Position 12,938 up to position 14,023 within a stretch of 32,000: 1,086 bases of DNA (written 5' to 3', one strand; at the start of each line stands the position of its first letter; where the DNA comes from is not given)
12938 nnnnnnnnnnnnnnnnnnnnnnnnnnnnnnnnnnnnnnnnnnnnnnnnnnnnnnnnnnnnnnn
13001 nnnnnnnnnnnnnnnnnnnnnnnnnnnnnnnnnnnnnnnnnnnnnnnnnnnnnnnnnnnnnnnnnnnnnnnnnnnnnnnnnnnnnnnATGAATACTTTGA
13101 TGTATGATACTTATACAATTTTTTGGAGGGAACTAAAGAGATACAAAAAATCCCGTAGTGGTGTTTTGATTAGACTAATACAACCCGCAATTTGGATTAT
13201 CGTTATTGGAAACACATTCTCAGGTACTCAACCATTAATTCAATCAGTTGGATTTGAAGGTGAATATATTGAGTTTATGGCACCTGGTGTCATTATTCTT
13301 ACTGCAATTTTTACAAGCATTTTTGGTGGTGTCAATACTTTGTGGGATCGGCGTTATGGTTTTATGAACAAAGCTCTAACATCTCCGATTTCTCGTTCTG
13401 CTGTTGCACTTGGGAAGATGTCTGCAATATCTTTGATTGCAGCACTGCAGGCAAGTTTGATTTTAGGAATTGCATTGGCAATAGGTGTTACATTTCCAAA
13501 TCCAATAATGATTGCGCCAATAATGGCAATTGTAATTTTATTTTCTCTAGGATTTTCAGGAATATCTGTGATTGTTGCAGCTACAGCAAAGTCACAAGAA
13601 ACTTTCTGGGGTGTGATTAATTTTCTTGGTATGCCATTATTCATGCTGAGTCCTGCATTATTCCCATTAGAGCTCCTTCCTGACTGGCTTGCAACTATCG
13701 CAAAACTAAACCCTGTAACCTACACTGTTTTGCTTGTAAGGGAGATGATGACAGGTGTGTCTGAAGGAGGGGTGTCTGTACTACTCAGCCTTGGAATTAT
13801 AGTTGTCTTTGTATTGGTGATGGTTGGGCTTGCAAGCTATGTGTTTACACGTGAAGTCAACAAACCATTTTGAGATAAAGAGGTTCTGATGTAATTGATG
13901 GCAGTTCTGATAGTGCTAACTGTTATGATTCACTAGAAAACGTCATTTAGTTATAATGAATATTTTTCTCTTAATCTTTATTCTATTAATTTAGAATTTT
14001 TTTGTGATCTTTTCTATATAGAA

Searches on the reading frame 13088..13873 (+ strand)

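Call 37: search_protein_families(library=pfam, proteins=[window:13088-13873:+], max_evalue=0.001)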
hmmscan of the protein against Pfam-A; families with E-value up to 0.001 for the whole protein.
window:13088-13873:+ (261 aa): 2 families
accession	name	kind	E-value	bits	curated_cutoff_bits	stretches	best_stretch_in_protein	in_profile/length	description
PF01061.29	ABC2_membrane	-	1.4e-31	110.1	26.9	1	8-220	3-209/211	ABC-2 type transporter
PF12698.13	ABC2_membrane_3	-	5.7e-15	55.7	31.6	1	59-250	159-346/347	ABC-2 family transporter protein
